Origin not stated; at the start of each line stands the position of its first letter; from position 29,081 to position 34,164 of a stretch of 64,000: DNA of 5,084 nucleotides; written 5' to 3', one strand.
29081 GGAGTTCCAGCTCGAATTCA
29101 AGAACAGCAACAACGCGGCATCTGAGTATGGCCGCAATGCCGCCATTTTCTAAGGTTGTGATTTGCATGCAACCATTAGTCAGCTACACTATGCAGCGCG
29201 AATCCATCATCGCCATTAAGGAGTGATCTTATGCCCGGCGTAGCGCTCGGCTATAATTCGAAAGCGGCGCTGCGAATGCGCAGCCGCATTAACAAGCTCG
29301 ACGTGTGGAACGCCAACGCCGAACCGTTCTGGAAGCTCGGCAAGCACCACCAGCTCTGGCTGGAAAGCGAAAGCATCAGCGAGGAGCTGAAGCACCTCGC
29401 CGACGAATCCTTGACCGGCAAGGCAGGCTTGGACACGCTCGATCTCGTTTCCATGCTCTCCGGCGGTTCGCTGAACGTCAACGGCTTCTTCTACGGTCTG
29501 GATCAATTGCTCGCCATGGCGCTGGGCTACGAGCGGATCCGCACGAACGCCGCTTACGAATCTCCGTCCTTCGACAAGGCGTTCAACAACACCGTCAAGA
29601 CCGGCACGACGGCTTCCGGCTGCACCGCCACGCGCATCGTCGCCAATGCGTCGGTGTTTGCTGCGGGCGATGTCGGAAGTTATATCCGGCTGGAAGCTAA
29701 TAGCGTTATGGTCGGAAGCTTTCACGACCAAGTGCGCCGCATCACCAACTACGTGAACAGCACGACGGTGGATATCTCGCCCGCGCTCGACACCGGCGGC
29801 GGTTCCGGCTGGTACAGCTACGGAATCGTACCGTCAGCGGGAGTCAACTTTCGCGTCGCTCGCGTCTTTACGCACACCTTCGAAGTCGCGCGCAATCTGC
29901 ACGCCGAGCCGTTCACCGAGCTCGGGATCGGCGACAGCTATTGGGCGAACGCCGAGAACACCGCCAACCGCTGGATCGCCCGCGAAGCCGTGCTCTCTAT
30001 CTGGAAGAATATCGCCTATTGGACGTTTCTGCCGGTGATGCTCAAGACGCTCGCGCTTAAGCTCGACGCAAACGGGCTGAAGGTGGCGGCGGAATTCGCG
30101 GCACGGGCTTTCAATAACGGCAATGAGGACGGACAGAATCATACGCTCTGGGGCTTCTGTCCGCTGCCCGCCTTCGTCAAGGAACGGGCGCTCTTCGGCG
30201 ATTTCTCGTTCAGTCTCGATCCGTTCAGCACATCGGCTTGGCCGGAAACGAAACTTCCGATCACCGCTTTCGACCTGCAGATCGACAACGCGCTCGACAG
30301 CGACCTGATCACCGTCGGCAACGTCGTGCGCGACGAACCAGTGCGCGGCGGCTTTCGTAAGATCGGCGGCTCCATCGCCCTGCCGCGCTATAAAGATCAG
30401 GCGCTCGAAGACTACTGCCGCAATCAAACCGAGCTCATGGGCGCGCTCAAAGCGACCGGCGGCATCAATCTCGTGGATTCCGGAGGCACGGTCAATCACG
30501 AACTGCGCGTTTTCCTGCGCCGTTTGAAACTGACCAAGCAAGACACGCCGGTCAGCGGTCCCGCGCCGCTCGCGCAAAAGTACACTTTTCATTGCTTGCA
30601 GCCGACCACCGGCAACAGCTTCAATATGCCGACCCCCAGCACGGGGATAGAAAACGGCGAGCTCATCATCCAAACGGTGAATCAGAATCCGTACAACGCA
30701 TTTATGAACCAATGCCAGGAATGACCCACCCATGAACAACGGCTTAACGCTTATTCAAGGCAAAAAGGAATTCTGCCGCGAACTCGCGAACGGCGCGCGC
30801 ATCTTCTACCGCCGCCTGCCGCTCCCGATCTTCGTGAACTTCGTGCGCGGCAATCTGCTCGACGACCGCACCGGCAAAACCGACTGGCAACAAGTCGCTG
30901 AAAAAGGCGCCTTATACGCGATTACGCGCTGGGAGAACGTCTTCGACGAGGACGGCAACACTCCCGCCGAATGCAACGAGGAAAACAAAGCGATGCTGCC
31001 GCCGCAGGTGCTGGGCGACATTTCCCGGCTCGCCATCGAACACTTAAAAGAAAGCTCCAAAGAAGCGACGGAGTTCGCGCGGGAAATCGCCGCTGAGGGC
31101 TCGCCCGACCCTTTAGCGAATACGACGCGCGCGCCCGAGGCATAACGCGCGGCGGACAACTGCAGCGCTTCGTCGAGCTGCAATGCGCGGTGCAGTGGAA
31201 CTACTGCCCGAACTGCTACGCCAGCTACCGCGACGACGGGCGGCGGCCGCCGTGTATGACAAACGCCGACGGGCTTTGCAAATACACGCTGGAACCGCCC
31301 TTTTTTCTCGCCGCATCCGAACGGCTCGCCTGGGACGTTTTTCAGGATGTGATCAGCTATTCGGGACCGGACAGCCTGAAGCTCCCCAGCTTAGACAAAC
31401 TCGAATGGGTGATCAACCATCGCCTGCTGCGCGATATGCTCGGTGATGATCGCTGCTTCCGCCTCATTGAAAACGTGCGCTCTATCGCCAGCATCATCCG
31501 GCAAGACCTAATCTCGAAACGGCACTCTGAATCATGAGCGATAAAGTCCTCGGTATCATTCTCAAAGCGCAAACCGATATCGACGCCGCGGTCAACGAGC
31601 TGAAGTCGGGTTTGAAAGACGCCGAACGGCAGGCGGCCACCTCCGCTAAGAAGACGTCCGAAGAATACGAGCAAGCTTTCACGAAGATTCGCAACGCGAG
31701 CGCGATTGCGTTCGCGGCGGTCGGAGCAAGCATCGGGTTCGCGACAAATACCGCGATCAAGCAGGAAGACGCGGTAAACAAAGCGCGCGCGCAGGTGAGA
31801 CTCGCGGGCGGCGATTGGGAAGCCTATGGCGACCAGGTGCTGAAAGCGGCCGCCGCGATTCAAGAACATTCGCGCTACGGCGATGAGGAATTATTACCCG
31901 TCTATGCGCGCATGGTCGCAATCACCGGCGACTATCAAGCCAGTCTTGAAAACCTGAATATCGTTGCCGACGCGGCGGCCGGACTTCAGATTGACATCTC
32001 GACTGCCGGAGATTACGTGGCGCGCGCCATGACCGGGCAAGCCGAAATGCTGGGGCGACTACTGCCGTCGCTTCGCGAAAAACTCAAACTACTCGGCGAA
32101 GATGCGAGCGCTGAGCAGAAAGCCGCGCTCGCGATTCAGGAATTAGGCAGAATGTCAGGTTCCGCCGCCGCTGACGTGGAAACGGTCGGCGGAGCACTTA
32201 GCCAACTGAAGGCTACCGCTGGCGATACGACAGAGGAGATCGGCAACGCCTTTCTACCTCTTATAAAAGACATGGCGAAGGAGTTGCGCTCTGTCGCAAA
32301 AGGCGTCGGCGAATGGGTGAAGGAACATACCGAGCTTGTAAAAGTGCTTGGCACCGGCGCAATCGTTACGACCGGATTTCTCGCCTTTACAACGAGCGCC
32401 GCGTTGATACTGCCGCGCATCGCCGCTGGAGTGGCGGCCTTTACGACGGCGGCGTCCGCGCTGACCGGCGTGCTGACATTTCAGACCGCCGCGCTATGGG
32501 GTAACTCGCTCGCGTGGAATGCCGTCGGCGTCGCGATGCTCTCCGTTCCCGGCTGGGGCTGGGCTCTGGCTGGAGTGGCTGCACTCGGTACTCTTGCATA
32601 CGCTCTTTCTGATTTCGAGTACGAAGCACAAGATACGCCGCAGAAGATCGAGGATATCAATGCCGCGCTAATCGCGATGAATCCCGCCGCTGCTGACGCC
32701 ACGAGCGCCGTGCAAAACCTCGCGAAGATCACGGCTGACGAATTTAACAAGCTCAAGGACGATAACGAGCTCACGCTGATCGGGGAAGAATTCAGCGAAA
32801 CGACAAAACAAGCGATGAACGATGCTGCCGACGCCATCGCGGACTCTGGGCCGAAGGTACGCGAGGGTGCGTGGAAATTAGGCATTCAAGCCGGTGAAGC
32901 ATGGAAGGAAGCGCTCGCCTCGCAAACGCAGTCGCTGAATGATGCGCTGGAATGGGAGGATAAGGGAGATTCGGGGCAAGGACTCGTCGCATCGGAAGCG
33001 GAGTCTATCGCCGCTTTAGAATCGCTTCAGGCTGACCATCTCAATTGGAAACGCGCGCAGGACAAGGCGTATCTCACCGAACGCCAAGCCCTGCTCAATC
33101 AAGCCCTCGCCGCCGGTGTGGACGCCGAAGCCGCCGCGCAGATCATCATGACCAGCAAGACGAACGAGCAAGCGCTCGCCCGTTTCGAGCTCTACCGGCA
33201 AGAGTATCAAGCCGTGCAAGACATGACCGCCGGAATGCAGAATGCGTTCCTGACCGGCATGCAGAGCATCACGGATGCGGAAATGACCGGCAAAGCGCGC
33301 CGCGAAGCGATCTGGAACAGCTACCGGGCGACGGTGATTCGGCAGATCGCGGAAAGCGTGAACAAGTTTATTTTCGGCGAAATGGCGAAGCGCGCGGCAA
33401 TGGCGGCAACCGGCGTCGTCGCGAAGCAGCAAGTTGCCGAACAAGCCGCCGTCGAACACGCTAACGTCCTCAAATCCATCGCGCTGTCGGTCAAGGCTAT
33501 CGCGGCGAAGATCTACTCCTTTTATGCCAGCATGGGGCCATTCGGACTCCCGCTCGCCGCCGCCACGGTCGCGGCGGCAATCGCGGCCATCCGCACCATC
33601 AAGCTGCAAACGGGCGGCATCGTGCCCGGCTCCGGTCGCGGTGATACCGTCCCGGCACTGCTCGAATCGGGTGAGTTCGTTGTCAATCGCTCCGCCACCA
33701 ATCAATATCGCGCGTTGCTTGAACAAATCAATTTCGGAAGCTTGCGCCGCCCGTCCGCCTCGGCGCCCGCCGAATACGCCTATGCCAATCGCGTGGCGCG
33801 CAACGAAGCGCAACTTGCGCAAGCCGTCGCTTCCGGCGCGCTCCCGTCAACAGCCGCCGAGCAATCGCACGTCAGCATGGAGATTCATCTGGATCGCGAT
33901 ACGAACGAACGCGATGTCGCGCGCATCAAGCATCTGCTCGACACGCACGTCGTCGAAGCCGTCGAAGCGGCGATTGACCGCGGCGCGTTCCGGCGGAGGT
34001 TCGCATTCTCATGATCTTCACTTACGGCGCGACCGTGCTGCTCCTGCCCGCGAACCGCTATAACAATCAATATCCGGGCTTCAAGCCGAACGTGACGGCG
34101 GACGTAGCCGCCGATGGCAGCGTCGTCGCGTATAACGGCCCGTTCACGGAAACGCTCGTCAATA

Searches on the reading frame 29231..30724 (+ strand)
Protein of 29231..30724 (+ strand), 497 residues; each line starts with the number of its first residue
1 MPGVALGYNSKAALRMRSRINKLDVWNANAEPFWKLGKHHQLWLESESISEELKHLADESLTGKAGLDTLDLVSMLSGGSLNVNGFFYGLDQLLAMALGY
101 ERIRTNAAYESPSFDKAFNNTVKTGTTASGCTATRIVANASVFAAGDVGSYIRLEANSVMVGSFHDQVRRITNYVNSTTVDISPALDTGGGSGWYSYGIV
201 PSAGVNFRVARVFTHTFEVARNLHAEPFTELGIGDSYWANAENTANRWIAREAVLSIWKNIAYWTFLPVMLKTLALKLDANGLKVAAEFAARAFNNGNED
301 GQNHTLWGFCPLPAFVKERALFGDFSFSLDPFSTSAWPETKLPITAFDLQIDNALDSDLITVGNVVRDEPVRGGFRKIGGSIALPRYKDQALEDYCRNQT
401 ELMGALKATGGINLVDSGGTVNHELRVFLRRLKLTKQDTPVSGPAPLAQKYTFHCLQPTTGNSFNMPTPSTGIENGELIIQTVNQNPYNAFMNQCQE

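Call 10: search_protein_families(library=phrogs, proteins=[window:29231-30724:+], max_evalue=0.001)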
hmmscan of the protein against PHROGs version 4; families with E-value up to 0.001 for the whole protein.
window:29231-30724:+ (497 aa): 1 family
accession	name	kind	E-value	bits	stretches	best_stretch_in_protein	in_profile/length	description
phrog_290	-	tail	6.5e-05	23.4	1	47-461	46-322/411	minor tail protein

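Call 68: find_related_loci(query=window:29231-30724:+, collection=viral_contigs, flank=10000)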
Query window:29231-30724:+ (497 aa) in viral_contigs; peptide patterns used: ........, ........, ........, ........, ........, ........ (x = any residue, [..] = any of these).
5 stretches matched a pattern; 1 encode a relative of the query (tblastn E <= 1e-3); 1 distinct loci.
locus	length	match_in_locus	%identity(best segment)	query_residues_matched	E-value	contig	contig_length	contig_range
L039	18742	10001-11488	87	1-497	0e+0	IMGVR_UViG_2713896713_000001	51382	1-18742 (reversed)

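Call 85: search_protein_families(library=pfam, proteins=[window:29231-30724:+], max_evalue=0.01)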
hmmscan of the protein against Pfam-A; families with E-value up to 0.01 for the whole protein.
window:29231-30724:+ (497 aa): 0 families

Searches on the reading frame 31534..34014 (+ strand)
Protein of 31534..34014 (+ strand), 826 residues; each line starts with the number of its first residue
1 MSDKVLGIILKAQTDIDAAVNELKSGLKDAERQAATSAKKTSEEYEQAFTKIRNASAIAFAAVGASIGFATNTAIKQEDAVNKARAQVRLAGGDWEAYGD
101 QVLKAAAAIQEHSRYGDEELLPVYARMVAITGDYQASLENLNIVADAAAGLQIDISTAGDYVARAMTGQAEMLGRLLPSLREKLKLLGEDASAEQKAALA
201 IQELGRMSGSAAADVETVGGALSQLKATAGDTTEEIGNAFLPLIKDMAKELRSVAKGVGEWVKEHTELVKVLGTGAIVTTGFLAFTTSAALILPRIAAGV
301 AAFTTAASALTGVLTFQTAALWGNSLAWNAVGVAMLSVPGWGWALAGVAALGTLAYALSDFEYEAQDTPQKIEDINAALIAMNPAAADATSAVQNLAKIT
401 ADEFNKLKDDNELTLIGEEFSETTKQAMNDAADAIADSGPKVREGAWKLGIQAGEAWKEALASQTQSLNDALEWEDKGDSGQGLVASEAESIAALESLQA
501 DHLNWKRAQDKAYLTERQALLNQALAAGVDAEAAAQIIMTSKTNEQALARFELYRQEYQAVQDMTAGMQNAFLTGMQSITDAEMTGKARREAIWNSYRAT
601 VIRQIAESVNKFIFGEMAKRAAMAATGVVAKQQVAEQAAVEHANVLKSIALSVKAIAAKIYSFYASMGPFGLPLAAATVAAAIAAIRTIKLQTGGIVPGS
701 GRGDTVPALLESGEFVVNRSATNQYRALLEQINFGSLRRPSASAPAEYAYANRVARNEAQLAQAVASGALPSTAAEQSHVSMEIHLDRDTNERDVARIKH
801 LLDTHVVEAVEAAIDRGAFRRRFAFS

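Call 10: search_protein_families(library=phrogs, proteins=[window:31534-34014:+], max_evalue=0.001)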
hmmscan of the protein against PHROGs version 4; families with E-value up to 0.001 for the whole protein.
window:31534-34014:+ (826 aa): 4 families
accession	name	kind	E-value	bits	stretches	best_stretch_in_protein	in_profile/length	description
phrog_25241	-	tail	8.4e-13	48.8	1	645-759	630-745/810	tail length tape measure protein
phrog_28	-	tail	1.3e-08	34.9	1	197-357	515-675/1228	tail length tape measure protein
phrog_35029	-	unknown function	3.4e-07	29.8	1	687-727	357-398/853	-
phrog_17727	-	tail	6.6e-05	23.1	1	203-272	115-184/443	tail length tape measure protein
